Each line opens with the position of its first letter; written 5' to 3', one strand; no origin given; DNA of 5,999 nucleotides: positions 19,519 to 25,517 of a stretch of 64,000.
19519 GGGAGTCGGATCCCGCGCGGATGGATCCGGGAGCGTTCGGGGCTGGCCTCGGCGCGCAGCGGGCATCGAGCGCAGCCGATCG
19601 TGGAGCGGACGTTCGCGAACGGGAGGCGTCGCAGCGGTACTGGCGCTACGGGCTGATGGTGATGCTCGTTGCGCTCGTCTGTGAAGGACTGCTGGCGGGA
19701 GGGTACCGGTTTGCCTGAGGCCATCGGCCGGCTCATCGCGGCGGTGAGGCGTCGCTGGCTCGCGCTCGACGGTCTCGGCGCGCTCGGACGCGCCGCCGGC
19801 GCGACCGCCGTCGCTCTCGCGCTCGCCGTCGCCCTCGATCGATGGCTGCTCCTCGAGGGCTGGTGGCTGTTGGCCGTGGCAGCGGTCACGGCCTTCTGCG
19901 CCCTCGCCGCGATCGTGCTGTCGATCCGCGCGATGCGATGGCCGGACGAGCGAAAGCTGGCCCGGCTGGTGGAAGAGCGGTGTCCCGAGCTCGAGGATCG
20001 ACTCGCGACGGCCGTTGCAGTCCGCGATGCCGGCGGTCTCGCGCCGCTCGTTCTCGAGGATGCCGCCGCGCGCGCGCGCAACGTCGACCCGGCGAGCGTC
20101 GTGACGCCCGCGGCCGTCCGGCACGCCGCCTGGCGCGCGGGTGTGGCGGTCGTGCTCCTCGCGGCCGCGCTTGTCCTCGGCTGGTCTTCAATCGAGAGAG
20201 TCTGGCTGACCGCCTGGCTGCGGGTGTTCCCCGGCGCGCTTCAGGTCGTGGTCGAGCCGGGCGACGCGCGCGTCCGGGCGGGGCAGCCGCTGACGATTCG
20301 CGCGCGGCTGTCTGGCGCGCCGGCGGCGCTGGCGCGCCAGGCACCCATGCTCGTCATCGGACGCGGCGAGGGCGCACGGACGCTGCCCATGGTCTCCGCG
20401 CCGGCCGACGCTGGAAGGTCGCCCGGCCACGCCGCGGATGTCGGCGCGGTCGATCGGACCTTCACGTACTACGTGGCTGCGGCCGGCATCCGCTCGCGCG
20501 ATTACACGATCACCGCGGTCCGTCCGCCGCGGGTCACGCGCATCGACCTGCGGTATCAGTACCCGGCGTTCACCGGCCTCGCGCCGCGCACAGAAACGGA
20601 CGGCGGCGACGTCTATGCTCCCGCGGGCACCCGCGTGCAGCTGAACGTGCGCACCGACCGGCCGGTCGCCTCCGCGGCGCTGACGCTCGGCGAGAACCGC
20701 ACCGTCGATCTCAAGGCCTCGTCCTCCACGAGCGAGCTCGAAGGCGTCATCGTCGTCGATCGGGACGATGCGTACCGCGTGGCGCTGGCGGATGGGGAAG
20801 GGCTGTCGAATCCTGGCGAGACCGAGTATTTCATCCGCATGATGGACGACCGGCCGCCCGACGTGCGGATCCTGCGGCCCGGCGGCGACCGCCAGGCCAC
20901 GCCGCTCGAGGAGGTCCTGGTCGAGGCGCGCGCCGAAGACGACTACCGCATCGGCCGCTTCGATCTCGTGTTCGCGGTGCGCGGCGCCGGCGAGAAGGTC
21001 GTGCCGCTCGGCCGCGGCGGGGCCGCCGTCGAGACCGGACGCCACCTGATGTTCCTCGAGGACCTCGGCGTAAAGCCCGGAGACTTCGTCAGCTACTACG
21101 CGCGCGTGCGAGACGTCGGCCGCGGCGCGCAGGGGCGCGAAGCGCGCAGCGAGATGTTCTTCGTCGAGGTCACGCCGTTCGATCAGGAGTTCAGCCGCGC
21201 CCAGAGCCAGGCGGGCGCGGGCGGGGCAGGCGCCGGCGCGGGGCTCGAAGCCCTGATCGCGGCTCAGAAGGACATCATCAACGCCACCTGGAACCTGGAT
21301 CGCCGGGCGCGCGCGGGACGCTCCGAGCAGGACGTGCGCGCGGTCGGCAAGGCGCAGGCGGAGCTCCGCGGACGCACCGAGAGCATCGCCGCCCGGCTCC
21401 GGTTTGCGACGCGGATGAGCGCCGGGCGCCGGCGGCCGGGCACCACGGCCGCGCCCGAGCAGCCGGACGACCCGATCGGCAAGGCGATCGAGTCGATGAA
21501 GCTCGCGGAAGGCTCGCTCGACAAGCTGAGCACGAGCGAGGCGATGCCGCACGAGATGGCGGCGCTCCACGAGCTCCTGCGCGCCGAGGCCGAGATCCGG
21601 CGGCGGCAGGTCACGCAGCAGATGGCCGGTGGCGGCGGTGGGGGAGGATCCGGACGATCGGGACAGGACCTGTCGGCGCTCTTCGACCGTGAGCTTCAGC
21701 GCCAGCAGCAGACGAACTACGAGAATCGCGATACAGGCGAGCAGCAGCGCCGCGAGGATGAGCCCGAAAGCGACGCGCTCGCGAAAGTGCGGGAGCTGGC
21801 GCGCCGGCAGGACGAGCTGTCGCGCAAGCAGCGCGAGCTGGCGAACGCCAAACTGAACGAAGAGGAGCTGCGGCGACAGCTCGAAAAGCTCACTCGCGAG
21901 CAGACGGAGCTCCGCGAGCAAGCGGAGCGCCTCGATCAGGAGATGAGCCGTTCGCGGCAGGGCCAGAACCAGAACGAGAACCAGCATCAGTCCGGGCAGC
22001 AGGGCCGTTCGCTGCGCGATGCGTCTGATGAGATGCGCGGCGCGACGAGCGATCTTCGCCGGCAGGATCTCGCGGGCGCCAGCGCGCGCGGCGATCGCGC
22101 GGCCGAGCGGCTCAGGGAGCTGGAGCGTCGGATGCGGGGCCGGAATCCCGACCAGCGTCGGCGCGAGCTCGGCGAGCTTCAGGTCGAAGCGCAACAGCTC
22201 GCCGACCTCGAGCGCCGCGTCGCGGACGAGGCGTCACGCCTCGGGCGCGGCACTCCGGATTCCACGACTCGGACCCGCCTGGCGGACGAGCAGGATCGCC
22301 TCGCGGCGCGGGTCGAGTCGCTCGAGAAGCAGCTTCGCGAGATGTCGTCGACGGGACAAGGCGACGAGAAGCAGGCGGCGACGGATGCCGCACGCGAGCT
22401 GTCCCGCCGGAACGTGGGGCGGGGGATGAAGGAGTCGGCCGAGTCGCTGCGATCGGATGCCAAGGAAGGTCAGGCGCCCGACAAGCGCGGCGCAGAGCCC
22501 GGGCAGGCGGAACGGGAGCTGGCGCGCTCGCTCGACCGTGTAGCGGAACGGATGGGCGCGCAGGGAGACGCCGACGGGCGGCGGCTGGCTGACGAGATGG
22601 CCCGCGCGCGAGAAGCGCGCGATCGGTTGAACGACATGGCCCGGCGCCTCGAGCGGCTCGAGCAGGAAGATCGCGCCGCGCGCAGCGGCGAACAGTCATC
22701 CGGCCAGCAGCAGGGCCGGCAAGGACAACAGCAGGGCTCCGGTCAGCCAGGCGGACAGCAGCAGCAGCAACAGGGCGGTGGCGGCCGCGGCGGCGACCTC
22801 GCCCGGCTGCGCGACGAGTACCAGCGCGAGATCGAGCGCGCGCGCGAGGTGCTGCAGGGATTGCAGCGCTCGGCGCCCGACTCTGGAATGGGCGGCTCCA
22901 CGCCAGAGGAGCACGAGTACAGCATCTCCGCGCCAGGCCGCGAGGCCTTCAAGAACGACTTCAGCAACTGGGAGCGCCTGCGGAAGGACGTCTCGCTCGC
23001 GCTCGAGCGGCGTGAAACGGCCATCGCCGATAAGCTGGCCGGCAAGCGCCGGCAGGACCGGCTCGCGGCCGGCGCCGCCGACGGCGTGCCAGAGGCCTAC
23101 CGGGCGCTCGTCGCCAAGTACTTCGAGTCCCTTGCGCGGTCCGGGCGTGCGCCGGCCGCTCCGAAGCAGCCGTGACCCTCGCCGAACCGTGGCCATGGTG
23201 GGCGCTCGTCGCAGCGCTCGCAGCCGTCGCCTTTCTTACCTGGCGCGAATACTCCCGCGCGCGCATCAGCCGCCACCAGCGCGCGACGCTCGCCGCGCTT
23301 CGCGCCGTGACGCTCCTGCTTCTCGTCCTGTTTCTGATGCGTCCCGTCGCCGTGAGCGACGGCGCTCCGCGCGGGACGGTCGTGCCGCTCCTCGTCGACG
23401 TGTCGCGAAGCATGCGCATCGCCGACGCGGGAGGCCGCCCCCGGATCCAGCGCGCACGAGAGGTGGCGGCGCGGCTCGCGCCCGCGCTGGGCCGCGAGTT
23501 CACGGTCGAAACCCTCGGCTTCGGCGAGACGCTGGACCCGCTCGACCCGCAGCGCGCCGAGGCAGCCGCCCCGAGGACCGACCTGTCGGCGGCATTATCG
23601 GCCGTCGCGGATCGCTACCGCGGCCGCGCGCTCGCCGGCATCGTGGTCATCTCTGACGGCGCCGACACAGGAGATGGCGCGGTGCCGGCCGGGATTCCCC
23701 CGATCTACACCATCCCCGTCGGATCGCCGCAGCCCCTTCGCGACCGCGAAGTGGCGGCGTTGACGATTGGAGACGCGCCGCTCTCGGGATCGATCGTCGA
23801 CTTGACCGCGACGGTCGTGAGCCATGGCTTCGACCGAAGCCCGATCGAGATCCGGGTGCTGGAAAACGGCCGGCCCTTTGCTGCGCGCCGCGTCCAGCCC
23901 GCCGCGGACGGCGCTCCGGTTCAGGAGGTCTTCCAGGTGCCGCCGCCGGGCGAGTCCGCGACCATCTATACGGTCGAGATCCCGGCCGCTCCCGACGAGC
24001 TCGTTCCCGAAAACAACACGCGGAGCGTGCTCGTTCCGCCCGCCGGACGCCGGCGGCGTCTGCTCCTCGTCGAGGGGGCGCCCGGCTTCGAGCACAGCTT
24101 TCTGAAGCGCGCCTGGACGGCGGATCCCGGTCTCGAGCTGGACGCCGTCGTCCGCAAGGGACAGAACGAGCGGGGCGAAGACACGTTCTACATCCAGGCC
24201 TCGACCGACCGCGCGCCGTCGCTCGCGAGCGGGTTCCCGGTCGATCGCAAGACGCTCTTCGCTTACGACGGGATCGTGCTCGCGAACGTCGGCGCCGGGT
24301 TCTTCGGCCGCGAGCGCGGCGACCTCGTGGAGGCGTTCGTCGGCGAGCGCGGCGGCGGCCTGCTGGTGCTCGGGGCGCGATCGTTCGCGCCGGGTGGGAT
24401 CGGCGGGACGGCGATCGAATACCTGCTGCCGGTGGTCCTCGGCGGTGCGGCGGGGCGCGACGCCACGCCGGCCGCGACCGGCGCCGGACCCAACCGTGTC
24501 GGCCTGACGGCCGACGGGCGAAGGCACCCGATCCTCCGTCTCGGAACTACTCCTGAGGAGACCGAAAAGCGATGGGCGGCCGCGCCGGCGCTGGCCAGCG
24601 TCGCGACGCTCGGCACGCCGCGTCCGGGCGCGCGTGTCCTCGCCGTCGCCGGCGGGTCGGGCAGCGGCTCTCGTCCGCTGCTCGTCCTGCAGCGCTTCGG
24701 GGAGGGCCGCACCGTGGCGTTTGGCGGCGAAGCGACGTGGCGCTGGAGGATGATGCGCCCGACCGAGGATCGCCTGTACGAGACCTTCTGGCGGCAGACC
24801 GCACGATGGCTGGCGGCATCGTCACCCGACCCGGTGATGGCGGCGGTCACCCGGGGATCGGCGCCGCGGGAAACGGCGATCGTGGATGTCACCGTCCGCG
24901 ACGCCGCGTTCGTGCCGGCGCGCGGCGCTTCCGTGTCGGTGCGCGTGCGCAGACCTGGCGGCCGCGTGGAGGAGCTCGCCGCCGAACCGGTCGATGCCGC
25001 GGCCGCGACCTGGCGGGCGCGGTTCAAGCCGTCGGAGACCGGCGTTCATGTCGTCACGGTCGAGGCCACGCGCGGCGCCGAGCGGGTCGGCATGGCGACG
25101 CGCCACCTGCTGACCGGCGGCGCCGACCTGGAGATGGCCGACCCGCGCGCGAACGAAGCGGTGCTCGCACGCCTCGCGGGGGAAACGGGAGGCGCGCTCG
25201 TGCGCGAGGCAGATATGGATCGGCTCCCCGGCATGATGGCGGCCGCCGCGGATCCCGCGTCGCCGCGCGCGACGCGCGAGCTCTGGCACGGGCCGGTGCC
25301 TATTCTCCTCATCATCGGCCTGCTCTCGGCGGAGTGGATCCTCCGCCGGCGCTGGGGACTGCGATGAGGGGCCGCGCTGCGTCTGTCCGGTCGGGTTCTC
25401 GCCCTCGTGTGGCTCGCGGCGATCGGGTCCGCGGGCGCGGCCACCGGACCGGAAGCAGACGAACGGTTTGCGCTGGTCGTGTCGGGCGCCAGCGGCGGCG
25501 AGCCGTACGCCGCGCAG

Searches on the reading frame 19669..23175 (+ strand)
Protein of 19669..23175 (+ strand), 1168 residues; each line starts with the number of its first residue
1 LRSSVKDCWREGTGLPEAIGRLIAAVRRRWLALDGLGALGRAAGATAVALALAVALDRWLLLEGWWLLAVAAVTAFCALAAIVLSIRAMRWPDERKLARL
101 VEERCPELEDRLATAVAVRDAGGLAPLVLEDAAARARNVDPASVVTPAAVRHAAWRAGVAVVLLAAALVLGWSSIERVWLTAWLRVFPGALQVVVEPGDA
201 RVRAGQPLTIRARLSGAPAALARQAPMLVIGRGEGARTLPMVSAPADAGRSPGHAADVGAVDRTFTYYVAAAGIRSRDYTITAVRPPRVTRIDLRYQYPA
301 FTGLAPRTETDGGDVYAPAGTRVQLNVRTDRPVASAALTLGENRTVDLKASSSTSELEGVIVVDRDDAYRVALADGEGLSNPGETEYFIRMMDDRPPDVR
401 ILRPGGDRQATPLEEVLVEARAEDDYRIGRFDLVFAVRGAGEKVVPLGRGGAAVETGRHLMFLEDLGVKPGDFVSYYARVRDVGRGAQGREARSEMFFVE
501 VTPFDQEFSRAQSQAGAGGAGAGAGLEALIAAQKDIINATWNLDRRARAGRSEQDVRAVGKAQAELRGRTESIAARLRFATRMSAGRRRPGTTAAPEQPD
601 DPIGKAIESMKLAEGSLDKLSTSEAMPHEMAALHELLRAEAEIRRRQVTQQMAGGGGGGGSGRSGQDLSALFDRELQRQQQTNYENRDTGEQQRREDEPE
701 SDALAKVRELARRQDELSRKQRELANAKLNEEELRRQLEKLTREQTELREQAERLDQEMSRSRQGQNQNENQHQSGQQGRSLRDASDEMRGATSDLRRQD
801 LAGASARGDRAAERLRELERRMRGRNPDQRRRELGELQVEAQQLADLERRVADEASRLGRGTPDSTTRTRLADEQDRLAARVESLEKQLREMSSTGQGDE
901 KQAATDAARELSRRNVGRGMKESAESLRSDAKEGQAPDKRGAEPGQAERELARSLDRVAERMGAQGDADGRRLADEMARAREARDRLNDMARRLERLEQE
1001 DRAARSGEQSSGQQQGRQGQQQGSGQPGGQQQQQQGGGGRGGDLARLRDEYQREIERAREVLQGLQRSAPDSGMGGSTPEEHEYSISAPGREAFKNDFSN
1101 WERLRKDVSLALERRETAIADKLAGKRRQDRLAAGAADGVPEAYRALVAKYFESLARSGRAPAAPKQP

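Call 27: search_protein_families(library=pfam, proteins=[window:19669-23175:+], max_evalue=0.0001)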
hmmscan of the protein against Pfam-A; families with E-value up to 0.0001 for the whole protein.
window:19669-23175:+ (1168 aa): 1 family
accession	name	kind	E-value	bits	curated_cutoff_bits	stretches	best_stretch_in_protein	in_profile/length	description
PF13779.11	DUF4175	-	9.4e-05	21.1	27.3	1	290-436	184-322/825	Domain of unknown function (DUF4175)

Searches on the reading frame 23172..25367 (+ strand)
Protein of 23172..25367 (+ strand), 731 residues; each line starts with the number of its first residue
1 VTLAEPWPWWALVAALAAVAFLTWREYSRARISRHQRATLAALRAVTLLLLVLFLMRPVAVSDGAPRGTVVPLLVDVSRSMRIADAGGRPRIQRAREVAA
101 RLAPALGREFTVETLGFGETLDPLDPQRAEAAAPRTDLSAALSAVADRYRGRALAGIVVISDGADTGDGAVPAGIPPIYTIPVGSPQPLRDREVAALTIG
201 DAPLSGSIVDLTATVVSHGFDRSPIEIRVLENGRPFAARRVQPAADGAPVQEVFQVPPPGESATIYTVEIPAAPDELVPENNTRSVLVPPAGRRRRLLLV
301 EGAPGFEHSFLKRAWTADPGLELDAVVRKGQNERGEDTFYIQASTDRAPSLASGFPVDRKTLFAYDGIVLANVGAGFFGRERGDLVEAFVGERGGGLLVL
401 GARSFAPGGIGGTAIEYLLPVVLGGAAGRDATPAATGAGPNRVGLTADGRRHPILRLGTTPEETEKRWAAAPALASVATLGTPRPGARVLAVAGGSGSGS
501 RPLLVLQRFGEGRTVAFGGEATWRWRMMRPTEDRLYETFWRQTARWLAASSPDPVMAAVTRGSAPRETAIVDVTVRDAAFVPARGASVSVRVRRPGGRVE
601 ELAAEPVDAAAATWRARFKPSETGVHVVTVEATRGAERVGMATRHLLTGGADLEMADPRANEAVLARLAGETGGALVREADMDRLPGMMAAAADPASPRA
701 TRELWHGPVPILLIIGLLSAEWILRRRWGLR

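Call 27: search_protein_families(library=pfam, proteins=[window:23172-25367:+], max_evalue=0.0001)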
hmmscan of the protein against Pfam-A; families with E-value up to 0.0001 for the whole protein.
window:23172-25367:+ (731 aa): 1 family
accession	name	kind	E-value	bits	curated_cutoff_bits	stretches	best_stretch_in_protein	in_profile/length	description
PF07090.17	GATase1_like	-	1.9e-07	31.4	27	1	351-548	53-246/247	Putative glutamine amidotransferase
